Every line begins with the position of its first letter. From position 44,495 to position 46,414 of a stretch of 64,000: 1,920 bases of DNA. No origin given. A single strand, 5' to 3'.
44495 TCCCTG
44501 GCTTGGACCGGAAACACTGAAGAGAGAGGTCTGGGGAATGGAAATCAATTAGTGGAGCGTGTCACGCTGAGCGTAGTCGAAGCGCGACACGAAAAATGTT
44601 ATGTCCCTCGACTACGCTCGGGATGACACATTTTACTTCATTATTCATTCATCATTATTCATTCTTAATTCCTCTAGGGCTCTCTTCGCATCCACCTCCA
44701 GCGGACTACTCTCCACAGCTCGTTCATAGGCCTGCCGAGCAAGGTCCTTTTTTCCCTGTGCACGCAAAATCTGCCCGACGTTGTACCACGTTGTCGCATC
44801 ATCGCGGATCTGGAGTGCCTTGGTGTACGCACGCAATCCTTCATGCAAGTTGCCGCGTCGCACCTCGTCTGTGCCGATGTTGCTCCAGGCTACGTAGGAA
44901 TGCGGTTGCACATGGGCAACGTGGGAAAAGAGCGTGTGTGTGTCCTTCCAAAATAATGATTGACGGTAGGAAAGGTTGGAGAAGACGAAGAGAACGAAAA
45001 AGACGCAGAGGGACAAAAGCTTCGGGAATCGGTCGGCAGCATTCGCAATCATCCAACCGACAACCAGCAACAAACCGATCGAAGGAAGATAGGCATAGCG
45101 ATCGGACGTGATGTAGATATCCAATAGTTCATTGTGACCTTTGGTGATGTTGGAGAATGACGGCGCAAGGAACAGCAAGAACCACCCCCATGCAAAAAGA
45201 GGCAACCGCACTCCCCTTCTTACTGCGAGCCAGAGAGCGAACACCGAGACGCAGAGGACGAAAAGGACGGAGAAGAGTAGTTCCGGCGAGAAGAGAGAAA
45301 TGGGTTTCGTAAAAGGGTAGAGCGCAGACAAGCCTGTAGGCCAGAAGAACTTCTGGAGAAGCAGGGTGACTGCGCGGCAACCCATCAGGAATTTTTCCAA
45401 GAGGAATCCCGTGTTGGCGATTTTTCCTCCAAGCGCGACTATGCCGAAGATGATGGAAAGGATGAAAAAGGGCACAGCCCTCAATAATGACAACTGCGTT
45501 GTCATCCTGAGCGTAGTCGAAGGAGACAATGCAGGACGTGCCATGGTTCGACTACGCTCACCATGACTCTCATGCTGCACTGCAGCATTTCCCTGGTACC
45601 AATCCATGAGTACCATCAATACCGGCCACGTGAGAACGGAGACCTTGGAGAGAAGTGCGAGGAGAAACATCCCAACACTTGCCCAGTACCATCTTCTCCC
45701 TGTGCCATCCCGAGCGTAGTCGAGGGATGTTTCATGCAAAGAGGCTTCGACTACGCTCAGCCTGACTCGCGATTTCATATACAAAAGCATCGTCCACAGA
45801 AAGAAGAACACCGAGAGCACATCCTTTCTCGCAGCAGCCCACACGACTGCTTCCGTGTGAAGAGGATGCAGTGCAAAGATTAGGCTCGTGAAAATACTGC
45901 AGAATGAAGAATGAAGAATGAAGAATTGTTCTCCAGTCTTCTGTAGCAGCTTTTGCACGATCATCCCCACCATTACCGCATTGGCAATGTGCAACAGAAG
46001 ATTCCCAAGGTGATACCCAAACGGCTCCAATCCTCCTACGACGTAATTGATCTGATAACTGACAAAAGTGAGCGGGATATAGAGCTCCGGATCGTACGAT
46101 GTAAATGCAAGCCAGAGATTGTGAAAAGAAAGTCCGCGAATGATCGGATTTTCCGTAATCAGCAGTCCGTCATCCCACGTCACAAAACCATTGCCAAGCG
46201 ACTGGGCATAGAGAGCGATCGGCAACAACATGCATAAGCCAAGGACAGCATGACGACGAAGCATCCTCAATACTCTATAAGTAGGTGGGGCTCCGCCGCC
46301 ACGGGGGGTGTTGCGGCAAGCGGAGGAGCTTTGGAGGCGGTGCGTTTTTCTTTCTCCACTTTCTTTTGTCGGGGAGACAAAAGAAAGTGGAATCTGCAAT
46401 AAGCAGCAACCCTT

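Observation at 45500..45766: Family-A palindromic elements inserted in frame, twice, in a membrane TPR protein gene (RPE-like behaviour)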

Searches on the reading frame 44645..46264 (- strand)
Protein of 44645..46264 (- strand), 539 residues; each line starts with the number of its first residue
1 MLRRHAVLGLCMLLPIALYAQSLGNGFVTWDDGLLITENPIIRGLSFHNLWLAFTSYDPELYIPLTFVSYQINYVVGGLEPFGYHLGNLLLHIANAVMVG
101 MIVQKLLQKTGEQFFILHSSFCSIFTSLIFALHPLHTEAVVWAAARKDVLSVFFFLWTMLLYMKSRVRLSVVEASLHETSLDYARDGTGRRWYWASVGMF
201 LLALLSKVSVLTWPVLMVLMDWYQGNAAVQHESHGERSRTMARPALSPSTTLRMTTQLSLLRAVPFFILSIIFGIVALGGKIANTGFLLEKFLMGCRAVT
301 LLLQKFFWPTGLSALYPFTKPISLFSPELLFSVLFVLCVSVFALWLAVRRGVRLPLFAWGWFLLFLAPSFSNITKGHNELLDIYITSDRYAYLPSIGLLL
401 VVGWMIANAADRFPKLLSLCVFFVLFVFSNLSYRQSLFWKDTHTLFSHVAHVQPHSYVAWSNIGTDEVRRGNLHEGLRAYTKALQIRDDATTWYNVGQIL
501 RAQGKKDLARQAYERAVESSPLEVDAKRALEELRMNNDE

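Call 9: search_protein_families(library=pfam, proteins=[window:44645-46264:-], max_evalue=0.01)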
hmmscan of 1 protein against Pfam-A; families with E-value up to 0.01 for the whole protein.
window:44645-46264:- (539 aa): 10 families
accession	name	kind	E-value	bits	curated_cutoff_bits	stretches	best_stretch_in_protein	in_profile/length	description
PF00515.34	TPR_1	-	1.3e-09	37.9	27.8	1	490-518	1-29/34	Tetratricopeptide repeat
PF07719.23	TPR_2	-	1.4e-09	37.8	27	1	491-521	2-32/34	Tetratricopeptide repeat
PF13424.12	TPR_12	-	1.2e-08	35.4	30.1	1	459-518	5-73/77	Tetratricopeptide repeat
PF13432.12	TPR_16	-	2.3e-07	31.6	32.7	1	463-521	3-62/65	Tetratricopeptide repeat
PF13181.12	TPR_8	-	2.2e-06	27.8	25.7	1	490-521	1-32/34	Tetratricopeptide repeat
PF23914.1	TPR_CcmH_CycH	-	0.00016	22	42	1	486-533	46-93/158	Cytochrome c-type biogenesis protein H TPR domain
PF13428.12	TPR_14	-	0.0002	22.1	23.5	1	492-530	3-41/44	Tetratricopeptide repeat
PF13429.12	TPR_15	-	0.0014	18.6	26.2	1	471-529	127-185/280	Tetratricopeptide repeat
PF13414.12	TPR_11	-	0.0016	18.5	26.8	0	497-521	1-25/42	TPR repeat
PF13374.12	TPR_10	-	0.0019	18.6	27.5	0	495-518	7-30/42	Tetratricopeptide repeat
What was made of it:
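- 44645..46264 (-): Host gene, 539 aa. The N-terminal part is polytopic membrane protein of PMT_2/GT-C type and the C-terminal part is TPR repeats. It is syntenic with groES-groEL. TPR Pfam hits (call 9).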

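Call 10: find_homologous_proteins(query=window:44645-46264:-, max_evalue=0.00001)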
Query window:44645-46264:- (539 aa): 1973 proteins with E <= 0.00001 among 8000 candidates; the best 120 are listed.
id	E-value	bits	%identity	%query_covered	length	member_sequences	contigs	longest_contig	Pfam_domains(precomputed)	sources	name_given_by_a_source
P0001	0.0e+0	1216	100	100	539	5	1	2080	PF00515.35,PF13424.13,PF13432.13,PF13181.13,PF07719.24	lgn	-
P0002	3.2e-243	827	73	96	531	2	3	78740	PF00515.35,PF13424.13,PF13432.13,PF13428.13,PF13181.13,PF07719.24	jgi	jgi:hypothetical protein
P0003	1.6e-229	781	69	100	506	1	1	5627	PF23914.2,PF13414.13,PF00515.35,PF13424.13,PF13432.13,PF13181.13,PF07719.24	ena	-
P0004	1.7e-224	765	69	100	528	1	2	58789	PF13414.13,PF00515.35,PF13424.13,PF13181.13,PF07719.24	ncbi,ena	-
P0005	3.8e-224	764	67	100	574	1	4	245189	PF13414.13,PF00515.35,PF13424.13,PF13181.13,PF07719.24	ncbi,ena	-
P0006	1.4e-200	686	64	97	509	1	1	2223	PF13414.13,PF00515.35,PF13424.13,PF13432.13,PF07719.24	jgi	jgi:hypothetical protein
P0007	1.5e-197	676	62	99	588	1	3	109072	PF13414.13,PF00515.35,PF13424.13,PF13432.13,PF13181.13,PF07719.24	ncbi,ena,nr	ncbi:MAG: hypothetical protein Greene041662_841 [Candidatus Peregrinibacteria bacterium Greene0416_6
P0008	2.4e-194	665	62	97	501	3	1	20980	PF13431.13,PF13414.13,PF00515.35,PF13424.13,PF13432.13,PF13181.13,PF07719.24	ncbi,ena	ncbi:MAG: tetratricopeptide repeat protein [Patescibacteria group bacterium]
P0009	1.9e-192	659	60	99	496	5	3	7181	PF13414.13,PF00515.35,PF13424.13,PF13181.13,PF07719.24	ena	-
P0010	1.4e-190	653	60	100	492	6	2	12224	PF23914.2,PF13414.13,PF00515.35,PF13424.13,PF13432.13,PF13181.13,PF07719.24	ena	-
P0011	4.9e-190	651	61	100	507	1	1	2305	PF13431.13,PF13414.13,PF00515.35,PF13424.13,PF13432.13,PF13181.13,PF07719.24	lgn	-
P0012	2.3e-180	619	60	94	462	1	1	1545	PF13414.13,PF00515.35,PF13424.13,PF13432.13,PF13428.13,PF13181.13,PF07719.24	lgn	-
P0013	7.2e-178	611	58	98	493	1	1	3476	PF13431.13,PF13414.13,PF00515.35,PF13424.13,PF13432.13,PF13428.13,PF13181.13,PF07719.24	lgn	-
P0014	6.9e-153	528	73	64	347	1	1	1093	PF00515.35,PF13424.13,PF13181.13,PF07719.24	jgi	jgi:hypothetical protein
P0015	2.3e-135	471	49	97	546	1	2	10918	PF13431.13,PF23914.2,PF13414.13,PF13176.13,PF13428.13,PF25064.2,PF13374.13,PF14559.13,PF24575.2,PF00515.35,PF13424.13,PF13432.13,PF13181.13,PF07719.24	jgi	jgi:protein O-mannosyl-transferase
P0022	3.1e-123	431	46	97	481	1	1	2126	PF13414.13,PF00515.35,PF13424.13,PF13428.13,PF13181.13,PF07719.24,PF13231.13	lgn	-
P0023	4.1e-122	427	43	95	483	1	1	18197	PF13414.13,PF00515.35,PF13424.13,PF13432.13,PF13428.13,PF13181.13,PF07719.24,PF13231.13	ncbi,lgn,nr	ncbi:MAG: tetratricopeptide repeat protein [Candidatus Peribacteraceae bacterium]|nr:tetratricopepti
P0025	1.0e-121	426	46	96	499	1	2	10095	PF13414.13,PF02366.25,PF00515.35,PF13424.13,PF13181.13,PF07719.24,PF13231.13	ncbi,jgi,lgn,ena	-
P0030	3.7e-120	420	45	95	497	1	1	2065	PF14559.13,PF13431.13,PF13414.13,PF00515.35,PF13432.13,PF13428.13,PF13181.13,PF07719.24,PF13231.13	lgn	-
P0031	6.0e-120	420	43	94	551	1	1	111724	PF14559.13,PF13431.13,PF23914.2,PF00515.35,PF13424.13,PF13432.13,PF13428.13,PF07719.24,PF13231.13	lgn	-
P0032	2.2e-119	418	44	96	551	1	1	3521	PF13431.13,PF13414.13,PF13176.13,PF13428.13,PF13374.13,PF14559.13,PF24575.2,PF00515.35,PF12895.14,PF13424.13,PF13432.13,PF13181.13,PF07719.24,PF13174.13,PF13231.13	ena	-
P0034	4.2e-118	414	44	96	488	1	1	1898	PF13431.13,PF13414.13,PF00515.35,PF13428.13,PF13181.13,PF07719.24,PF13231.13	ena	-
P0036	4.3e-116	407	44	96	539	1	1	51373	PF13431.13,PF23914.2,PF13414.13,PF13176.13,PF13428.13,PF13374.13,PF07721.21,PF14559.13,PF24575.2,PF13371.13,PF00515.35,PF13424.13,PF21033.5,PF13432.13,PF13429.13,PF13181.13,PF14561.13,PF07719.24,PF13174.13,PF13231.13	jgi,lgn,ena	-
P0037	3.6e-115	404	43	96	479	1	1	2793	PF13431.13,PF13414.13,PF00515.35,PF13424.13,PF13432.13,PF13181.13,PF07719.24,PF13231.13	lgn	-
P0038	7.7e-115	403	43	97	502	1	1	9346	PF14559.13,PF13431.13,PF13414.13,PF02366.25,PF00515.35,PF13424.13,PF13432.13,PF13428.13,PF13181.13,PF07719.24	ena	-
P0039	8.7e-115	403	44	96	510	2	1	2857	PF13431.13,PF13414.13,PF13428.13,PF13374.13,PF14559.13,PF13371.13,PF00515.35,PF13424.13,PF13432.13,PF13181.13,PF07719.24,PF13231.13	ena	-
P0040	1.3e-114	402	42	96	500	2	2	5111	PF13414.13,PF00515.35,PF13432.13,PF13181.13,PF07719.24,PF13231.13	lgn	-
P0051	3.1e-108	381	42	94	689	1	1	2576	PF13431.13,PF13414.13,PF13176.13,PF13428.13,PF13374.13,PF14559.13,PF00515.35,PF13424.13,PF13432.13,PF13181.13,PF07719.24,PF13174.13,PF13231.13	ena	-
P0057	8.5e-106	373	42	97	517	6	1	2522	PF13431.13,PF13414.13,PF13176.13,PF13428.13,PF13374.13,PF14559.13,PF00515.35,PF13424.13,PF13432.13,PF13181.13,PF07719.24,PF13174.13,PF13231.13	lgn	-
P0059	5.9e-105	370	43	94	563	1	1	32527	PF13431.13,PF23914.2,PF13414.13,PF13176.13,PF13428.13,PF13374.13,PF14559.13,PF00515.35,PF13424.13,PF13432.13,PF13181.13,PF07719.24,PF13174.13,PF13231.13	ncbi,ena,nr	ncbi:MAG: hypothetical protein G01um101425_1028 [Candidatus Peregrinibacteria bacterium Gr01-1014_25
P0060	6.1e-105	370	43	94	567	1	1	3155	PF13431.13,PF23914.2,PF13414.13,PF13176.13,PF13428.13,PF13374.13,PF14559.13,PF00515.35,PF13424.13,PF13432.13,PF13181.13,PF07719.24,PF13174.13,PF13231.13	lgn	-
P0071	1.1e-100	356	41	94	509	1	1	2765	PF14559.13,PF13431.13,PF13414.13,PF00515.35,PF13424.13,PF13432.13,PF13181.13,PF07719.24,PF13231.13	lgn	-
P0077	8.7e-99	350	41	93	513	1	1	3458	PF14559.13,PF13431.13,PF13414.13,PF00515.35,PF13424.13,PF13432.13,PF13428.13,PF13181.13,PF07719.24,PF13231.13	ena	-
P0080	3.7e-97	345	38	99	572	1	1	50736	PF13431.13,PF09976.16,PF13414.13,PF02366.25,PF13428.13,PF13374.13,PF14559.13,PF00515.35,PF13424.13,PF13432.13,PF13181.13,PF07719.24,PF13174.13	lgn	-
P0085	1.8e-95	339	41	96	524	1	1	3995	PF13431.13,PF23914.2,PF13414.13,PF02366.25,PF13176.13,PF13428.13,PF13374.13,PF14559.13,PF00515.35,PF12895.14,PF13424.13,PF13432.13,PF13181.13,PF07719.24,PF13174.13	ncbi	-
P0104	3.7e-89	318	39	95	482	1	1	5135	PF14559.13,PF13431.13,PF00515.35,PF13424.13,PF13176.13,PF13432.13,PF13428.13,PF13181.13,PF07719.24,PF13174.13,PF13231.13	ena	-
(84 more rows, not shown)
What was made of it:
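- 44645..46264 (-): Homologues carry PF13231/PF02366 and are named protein O-mannosyl-transferase or TPR protein of Peregrinibacteria (call 10).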

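Call 13: find_encoding_contigs(protein=P0002, flank=10000, max_places=3)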
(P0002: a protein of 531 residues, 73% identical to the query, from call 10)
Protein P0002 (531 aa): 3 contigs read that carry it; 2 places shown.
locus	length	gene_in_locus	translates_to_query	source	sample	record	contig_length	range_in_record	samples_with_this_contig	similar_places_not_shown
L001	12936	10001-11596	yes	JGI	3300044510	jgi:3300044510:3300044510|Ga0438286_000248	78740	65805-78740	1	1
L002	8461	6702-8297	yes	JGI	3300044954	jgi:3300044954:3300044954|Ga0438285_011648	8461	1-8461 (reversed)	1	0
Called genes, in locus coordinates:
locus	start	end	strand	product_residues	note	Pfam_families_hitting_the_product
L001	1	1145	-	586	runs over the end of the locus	PF13522:GATase_6, PF13537:GATase_7, PF00156:Pribosyltran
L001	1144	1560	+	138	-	-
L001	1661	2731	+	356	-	-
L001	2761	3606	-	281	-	PF00763:THF_DHG_CYH, PF02882:THF_DHG_CYH_C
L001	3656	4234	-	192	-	PF02223:Thymidylate_kin, PF13521:AAA_28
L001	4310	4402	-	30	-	-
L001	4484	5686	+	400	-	PF00395:SLH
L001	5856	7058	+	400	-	PF00395:SLH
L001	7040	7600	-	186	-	-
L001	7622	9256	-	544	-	PF00118:Cpn60_TCP1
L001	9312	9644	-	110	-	PF00166:Cpn10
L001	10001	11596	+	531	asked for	PF13424:TPR_12 (weak), PF00515:TPR_1 (faint), PF07719:TPR_2 (faint), PF13181:TPR_8 (faint), PF13428:TPR_14 (faint), PF13432:TPR_16 (weak)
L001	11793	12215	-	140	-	-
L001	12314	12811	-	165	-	PF08714:Fae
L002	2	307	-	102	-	?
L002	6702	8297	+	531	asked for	PF13424:TPR_12 (weak), PF00515:TPR_1 (faint), PF07719:TPR_2 (faint), PF13181:TPR_8 (faint), PF13428:TPR_14 (faint), PF13432:TPR_16 (weak)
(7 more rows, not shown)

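Call 14: find_encoding_contigs(protein=P0004, flank=10000, max_places=2)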
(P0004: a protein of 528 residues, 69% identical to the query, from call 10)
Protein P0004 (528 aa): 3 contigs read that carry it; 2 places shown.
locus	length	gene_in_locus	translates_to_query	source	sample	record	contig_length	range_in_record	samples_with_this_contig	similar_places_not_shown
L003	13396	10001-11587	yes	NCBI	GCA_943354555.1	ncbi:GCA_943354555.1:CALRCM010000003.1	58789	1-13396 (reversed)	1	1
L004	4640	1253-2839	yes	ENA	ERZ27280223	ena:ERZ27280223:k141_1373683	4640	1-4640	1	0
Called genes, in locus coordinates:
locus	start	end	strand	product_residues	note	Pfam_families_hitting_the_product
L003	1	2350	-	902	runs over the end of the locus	PF00395:SLH, PF09826:Beta_propel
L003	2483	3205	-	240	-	-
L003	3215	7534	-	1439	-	-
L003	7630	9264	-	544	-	PF00118:Cpn60_TCP1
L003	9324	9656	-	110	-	PF00166:Cpn10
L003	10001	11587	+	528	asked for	PF13181:TPR_8 (faint), PF13424:TPR_12 (weak), PF00515:TPR_1 (faint), PF07719:TPR_2 (faint), PF13414:TPR_11 (faint)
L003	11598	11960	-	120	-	PF05635:23S_rRNA_IVP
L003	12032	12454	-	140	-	-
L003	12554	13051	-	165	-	PF08714:Fae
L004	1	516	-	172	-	?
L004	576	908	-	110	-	PF00166:Cpn10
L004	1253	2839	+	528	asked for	PF13181:TPR_8 (faint), PF13424:TPR_12 (weak), PF00515:TPR_1 (faint), PF07719:TPR_2 (faint), PF13414:TPR_11 (faint)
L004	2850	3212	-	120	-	PF05635:23S_rRNA_IVP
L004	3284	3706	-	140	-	-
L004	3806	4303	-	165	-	PF08714:Fae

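Call 31: predict_structure(alignment_id=A1)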
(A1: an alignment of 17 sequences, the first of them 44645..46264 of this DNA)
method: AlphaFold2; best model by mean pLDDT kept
length: 539 residues; sequences in the alignment: 17
mean_pLDDT: 74.2   pTM: 0.77
mean pLDDT of the five models: 74.2, 71.1, 70.9, 67.2, 66.6
residues with pLDDT >= 90: 83; 70-90: 258; 50-70: 144; < 50: 54
segments of 3 or more residues with pLDDT < 50: 1-3, 169-174, 231-244, 282-284, 312-317, 376-387
pLDDT, mean of each block of 10 residues (from residue 1): 55 65 57 66 68 58 68 71 77 89 78 61 86 73 73 92 74 50 61 94 83 88 67 45 52 73 91 73 59 81 76 50 78 93 89 86 81 50 47 82 82 82 83 68 75 74 85 93 83 89 92 86 78 74
secondary structure, 60 per line:
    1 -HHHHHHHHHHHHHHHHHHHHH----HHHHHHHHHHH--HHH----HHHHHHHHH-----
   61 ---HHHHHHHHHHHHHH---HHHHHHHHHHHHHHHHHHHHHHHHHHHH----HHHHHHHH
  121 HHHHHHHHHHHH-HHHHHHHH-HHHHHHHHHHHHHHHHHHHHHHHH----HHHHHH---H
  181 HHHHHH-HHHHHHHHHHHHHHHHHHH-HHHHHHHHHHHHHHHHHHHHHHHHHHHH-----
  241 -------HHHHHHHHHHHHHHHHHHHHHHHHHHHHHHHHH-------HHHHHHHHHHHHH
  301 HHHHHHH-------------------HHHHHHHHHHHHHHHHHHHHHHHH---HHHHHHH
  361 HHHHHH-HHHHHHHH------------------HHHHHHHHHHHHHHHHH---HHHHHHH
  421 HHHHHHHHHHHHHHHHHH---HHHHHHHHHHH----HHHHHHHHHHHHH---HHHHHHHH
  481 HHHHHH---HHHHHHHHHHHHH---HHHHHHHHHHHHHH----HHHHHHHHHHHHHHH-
elements in order: H2-22 H27-37 H47-55 H64-77 H81-108 H113-132 H134-141 H143-166 H171-176 H180-186 H188-206 H208-235 H248-280 H288-307 H327-350 H354-366 H368-375 H394-410 H414-438 H442-452 H457-469 H473-486 H490-502 H506-519 H524-538
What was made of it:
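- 44645..46264 (-): AlphaFold model with pTM 0.77 (call 31).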

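Call 55: find_encoding_contigs(protein=P0005, flank=10000, max_places=1)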
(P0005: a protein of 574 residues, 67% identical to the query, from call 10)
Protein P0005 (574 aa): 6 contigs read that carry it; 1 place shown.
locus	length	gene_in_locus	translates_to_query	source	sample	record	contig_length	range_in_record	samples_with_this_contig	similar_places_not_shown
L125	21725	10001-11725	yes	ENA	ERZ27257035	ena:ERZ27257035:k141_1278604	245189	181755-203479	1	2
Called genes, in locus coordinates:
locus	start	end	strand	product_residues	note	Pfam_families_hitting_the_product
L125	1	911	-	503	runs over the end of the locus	PF13522:GATase_6, PF13537:GATase_7, PF00156:Pribosyltran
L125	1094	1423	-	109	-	-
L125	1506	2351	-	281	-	PF00763:THF_DHG_CYH, PF02882:THF_DHG_CYH_C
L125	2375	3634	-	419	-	-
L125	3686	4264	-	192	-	PF02223:Thymidylate_kin, PF13521:AAA_28 (weak)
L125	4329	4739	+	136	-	-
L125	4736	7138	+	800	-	PF17871:AAA_lid_9 (weak), PF00004:AAA (weak), PF07724:AAA_2, PF07728:AAA_5, PF10431:ClpB_D2-small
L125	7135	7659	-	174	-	-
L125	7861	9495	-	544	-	PF00118:Cpn60_TCP1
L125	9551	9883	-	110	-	PF00166:Cpn10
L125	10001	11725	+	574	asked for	PF07719:TPR_2 (faint), PF13414:TPR_11 (faint), PF13424:TPR_12 (weak), PF00515:TPR_1 (weak), PF13181:TPR_8 (weak)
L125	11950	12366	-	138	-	-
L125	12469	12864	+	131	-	PF00903:Glyoxalase, PF22677:Ble-like_N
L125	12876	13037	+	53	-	-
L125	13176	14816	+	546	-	PF00140:Sigma70_r1_2 (weak), PF04542:Sigma70_r2, PF04539:Sigma70_r3, PF04545:Sigma70_r4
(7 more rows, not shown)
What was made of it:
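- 44645..46264 (-): Synteny: calls 13, 14, 55.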

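Call 56: find_encoding_contigs(protein=P0003, flank=10000, max_places=1)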
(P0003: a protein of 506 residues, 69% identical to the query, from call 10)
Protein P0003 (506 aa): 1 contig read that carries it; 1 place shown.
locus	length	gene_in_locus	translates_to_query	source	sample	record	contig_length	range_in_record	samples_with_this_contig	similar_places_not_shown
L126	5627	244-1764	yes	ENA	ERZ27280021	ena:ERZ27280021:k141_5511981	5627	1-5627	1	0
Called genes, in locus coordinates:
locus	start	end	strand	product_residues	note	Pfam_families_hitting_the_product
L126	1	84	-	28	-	?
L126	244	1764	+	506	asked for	PF07719:TPR_2 (faint), PF13424:TPR_12 (weak), PF23914:TPR_CcmH_CycH (faint), PF13414:TPR_11 (faint), PF13432:TPR_16 (weak), PF00515:TPR_1 (weak), PF13181:TPR_8 (weak)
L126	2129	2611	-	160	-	-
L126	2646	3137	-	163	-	PF08714:Fae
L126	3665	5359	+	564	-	PF00140:Sigma70_r1_2 (weak), PF04542:Sigma70_r2, PF04539:Sigma70_r3, PF04545:Sigma70_r4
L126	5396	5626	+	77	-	?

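Call 59: find_related_loci(query=A1, collection=metagenome_contigs, flank=5000)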
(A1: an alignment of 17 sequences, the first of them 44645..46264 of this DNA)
Query A1 (539 aa) in metagenome_contigs; peptide patterns used: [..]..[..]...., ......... (x = any residue, [..] = any of these).
597 stretches matched a pattern (row limit reached: there are more); 403 encode a relative of the query (tblastn E <= 1e-3); the best 80 are kept; 79 distinct loci.
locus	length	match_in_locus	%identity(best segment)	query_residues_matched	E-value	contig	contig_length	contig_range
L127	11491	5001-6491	67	1-537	0e+0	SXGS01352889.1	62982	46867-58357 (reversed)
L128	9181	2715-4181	60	8-538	0e+0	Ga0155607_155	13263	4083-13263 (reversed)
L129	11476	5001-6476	60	1-537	0e+0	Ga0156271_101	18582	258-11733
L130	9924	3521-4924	43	12-527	2e-134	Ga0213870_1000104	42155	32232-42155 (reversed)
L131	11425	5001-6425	44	3-533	3e-130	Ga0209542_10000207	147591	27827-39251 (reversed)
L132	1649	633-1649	57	8-388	4e-141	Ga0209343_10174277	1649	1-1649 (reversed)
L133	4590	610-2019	45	21-535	4e-119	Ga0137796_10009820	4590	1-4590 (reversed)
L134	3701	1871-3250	42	12-526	2e-120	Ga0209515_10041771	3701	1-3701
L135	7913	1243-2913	40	2-539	4e-114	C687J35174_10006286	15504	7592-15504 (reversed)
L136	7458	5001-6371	42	9-525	3e-112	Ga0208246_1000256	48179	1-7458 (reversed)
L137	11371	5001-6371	42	9-525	3e-112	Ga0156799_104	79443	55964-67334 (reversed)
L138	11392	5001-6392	40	18-539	4e-111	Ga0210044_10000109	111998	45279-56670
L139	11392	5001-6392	40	18-539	4e-111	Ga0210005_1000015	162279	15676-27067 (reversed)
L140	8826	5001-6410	43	9-533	7e-105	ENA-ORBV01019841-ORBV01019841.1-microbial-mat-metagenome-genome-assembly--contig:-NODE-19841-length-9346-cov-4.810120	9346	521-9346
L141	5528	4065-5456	43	18-526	6e-104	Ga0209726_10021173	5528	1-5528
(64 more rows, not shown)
